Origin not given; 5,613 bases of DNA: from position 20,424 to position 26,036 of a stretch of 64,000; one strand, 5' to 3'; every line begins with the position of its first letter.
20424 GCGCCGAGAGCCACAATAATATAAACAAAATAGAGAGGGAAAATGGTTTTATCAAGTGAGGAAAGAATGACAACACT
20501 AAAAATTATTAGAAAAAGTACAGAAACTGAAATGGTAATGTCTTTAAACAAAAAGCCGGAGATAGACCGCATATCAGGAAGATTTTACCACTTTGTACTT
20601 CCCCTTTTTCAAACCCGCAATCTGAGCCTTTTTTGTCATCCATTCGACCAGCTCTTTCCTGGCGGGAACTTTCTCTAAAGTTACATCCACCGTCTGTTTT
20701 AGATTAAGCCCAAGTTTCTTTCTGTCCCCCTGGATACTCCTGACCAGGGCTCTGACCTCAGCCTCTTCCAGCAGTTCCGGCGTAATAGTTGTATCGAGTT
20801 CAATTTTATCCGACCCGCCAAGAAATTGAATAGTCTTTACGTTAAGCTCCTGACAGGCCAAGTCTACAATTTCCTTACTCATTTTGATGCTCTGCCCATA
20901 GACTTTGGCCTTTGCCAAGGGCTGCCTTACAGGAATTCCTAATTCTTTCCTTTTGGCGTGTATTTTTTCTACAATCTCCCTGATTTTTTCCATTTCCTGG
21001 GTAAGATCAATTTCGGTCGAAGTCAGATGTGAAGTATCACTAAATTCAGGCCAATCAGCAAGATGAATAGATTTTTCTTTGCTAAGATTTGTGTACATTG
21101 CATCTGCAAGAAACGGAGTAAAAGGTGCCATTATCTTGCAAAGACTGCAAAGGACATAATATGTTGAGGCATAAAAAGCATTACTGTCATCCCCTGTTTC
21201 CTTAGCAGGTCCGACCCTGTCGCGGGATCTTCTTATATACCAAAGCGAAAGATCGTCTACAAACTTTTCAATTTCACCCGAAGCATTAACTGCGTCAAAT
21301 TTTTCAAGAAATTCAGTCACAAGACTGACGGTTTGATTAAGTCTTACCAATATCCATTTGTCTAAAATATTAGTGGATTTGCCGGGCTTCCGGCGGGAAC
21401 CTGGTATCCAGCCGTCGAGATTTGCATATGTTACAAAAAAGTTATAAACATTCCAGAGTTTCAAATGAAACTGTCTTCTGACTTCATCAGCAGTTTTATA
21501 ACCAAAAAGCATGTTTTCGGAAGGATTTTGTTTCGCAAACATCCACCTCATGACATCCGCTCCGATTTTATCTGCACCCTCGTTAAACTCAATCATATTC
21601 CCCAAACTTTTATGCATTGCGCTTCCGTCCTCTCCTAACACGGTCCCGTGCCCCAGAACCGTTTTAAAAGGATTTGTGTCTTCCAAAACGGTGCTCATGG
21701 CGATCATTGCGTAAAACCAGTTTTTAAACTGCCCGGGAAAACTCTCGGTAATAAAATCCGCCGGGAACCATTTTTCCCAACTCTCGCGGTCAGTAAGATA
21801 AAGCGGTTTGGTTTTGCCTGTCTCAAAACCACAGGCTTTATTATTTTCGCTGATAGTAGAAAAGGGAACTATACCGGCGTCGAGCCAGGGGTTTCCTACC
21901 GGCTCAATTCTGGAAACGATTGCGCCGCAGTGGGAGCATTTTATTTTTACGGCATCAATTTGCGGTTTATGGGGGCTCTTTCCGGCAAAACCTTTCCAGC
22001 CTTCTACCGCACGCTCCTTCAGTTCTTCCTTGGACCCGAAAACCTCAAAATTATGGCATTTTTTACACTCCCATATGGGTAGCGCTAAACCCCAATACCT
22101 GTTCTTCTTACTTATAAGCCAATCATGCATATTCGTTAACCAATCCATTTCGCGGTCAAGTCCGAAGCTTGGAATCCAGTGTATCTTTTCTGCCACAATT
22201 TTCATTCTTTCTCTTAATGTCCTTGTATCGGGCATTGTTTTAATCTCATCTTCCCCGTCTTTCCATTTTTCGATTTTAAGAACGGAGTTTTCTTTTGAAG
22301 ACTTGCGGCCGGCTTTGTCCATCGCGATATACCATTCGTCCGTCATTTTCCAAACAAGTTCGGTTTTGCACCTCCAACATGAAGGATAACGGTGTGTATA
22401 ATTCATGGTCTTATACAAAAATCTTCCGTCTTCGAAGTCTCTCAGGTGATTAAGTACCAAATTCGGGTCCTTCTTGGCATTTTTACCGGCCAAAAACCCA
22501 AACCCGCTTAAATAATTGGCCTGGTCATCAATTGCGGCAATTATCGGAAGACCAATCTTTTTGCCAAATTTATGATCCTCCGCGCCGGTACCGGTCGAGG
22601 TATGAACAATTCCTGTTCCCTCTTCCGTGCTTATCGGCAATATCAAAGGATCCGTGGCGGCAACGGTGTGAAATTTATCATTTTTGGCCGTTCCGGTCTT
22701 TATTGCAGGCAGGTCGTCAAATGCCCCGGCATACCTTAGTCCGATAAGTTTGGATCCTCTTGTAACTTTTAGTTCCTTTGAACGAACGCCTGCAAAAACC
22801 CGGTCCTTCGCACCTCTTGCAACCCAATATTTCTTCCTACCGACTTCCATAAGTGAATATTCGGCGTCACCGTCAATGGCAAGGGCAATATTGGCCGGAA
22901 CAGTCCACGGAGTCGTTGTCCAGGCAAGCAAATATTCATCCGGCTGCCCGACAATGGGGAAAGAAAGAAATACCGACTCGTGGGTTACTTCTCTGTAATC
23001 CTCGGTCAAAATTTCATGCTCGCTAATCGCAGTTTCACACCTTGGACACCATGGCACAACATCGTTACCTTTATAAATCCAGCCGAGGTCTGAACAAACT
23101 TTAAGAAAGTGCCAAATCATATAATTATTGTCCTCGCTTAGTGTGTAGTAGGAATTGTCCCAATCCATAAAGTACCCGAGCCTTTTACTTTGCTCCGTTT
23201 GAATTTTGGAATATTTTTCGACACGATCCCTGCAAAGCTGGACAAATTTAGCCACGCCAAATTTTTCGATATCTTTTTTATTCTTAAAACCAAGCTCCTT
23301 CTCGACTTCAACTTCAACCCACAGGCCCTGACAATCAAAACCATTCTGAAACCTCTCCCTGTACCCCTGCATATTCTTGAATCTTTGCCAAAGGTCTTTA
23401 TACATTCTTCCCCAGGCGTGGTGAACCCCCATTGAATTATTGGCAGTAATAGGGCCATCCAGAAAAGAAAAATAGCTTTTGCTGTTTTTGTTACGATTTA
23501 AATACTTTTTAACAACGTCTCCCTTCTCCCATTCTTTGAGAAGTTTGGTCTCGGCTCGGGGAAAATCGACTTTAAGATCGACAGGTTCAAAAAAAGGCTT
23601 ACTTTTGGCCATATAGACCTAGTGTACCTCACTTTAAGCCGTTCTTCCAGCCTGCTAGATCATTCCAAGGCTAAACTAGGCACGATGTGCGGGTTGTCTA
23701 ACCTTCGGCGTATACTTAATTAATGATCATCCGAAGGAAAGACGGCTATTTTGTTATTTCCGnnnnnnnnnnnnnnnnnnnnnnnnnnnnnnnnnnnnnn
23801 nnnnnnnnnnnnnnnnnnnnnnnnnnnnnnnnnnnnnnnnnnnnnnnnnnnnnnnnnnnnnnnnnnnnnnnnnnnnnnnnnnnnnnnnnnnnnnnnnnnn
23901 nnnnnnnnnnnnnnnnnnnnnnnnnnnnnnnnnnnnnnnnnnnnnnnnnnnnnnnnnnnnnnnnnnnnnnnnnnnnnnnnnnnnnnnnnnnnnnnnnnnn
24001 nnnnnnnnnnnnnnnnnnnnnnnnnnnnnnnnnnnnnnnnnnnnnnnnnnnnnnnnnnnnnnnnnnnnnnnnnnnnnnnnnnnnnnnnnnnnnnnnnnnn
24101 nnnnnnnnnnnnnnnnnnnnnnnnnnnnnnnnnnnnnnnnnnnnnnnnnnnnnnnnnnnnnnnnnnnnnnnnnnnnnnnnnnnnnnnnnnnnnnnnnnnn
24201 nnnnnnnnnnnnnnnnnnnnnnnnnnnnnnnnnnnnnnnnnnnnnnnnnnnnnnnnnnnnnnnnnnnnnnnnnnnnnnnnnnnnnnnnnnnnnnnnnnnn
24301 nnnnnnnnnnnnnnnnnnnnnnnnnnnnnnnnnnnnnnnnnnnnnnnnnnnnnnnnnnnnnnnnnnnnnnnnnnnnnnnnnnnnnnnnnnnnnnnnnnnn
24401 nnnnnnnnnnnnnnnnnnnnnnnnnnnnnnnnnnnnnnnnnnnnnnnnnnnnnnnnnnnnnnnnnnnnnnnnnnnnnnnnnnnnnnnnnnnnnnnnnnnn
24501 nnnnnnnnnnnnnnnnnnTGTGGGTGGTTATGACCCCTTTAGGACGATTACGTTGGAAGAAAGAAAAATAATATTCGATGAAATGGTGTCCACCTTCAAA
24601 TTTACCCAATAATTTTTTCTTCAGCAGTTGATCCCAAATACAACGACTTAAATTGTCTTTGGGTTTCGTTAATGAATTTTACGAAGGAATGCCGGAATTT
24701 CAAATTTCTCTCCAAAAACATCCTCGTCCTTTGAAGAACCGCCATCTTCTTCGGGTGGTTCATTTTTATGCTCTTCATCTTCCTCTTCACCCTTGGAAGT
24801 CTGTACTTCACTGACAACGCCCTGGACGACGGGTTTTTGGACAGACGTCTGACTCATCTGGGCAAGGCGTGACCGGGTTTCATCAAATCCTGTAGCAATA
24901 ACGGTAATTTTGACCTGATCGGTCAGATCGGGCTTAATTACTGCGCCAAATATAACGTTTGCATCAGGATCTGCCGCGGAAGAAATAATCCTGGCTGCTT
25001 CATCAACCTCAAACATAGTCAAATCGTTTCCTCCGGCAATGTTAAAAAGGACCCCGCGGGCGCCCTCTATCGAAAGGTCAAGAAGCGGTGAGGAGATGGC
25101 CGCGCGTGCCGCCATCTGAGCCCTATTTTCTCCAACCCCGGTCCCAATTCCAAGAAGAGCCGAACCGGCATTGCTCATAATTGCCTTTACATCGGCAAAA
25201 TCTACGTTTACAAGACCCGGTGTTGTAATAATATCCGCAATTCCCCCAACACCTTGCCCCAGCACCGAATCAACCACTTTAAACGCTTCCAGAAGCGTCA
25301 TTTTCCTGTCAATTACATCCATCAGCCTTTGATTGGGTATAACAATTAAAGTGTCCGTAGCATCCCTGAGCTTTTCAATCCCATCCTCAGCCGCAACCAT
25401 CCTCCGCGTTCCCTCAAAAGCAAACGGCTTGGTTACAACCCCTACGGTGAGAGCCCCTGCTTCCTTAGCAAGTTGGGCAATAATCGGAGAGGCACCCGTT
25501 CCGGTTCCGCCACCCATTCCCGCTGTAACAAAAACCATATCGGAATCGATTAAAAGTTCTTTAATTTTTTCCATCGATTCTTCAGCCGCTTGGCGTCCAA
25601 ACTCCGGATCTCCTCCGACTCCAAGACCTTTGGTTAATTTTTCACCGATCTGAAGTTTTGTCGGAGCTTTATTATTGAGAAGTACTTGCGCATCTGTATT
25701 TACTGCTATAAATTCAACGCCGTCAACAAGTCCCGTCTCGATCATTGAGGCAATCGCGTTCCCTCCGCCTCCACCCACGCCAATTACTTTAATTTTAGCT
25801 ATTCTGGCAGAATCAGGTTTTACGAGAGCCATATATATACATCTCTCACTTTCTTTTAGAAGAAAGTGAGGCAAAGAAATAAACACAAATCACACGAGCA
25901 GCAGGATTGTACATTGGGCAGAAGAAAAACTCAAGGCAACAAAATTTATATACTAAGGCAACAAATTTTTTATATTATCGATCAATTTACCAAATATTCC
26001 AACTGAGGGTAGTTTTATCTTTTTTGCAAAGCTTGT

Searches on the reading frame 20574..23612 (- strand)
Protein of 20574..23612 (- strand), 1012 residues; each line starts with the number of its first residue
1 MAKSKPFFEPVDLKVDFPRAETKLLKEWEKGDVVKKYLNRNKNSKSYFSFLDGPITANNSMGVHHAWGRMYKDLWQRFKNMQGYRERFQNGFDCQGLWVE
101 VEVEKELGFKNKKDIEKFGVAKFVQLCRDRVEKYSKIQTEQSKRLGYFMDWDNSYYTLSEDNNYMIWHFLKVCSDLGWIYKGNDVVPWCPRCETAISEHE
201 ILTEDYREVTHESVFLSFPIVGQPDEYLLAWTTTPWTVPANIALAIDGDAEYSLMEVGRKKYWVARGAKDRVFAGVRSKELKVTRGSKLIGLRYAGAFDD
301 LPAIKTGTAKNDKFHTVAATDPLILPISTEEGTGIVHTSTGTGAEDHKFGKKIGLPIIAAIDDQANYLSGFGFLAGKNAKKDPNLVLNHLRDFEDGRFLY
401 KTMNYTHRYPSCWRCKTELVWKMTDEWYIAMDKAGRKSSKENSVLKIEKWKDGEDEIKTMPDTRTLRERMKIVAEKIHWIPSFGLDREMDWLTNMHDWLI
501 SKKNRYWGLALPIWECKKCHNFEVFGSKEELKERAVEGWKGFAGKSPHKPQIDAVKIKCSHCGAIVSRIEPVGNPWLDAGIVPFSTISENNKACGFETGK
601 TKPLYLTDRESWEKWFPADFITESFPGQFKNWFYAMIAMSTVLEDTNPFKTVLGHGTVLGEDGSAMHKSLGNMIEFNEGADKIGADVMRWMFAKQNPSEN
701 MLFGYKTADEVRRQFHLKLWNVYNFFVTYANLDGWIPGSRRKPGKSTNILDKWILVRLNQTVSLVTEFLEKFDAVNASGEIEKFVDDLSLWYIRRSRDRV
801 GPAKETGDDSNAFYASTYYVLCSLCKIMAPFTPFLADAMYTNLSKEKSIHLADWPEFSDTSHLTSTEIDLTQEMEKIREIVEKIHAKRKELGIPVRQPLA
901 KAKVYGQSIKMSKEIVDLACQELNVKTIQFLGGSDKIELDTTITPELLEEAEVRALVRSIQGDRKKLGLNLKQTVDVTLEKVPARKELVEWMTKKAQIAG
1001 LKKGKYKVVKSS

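Call 5: search_protein_families(library=pfam, proteins=[window:20574-23612:-])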
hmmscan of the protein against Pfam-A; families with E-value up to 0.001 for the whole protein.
window:20574-23612:- (1012 aa): 4 families
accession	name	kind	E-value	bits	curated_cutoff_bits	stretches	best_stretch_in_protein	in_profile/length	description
PF00133.28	tRNA-synt_1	-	3.8e-79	266.8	22.7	1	24-698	2-408/414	tRNA synthetases class I (I, L, M and V)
PF08264.19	Anticodon_1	-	3.3e-30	105.3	25.1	1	751-900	1-145/148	Anticodon-binding domain of tRNA ligase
PF19302.4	DUF5915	-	1.9e-08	34.5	27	1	872-990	40-155/195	Domain of unknown function (DUF5915)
PF09334.17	tRNA-synt_1g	-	1.1e-07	31.4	20.1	0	607-699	267-361/391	tRNA synthetases class I (M)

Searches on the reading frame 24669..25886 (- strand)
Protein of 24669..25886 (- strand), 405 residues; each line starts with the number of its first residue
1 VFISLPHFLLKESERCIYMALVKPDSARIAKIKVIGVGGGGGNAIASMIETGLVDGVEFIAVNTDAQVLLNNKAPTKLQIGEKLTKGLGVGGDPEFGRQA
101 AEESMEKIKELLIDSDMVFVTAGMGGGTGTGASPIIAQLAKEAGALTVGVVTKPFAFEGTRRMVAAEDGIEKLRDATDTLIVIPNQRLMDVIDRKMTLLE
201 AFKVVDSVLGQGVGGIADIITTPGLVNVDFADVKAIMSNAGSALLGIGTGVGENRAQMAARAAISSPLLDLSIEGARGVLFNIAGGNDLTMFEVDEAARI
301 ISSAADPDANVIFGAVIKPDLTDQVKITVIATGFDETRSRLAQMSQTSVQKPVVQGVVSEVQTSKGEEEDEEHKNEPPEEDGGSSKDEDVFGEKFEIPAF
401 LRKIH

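Call 10: search_protein_families(library=pfam, proteins=[window:24669-25886:-])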
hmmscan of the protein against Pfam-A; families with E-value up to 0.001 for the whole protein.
window:24669-25886:- (405 aa): 2 families
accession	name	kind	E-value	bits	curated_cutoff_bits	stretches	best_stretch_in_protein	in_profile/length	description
PF00091.31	Tubulin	-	3e-51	174.8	33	1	31-192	1-189/190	Tubulin/FtsZ family, GTPase domain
PF12327.13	FtsZ_C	-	1.7e-35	121.7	27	1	241-335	1-95/95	FtsZ family, C-terminal domain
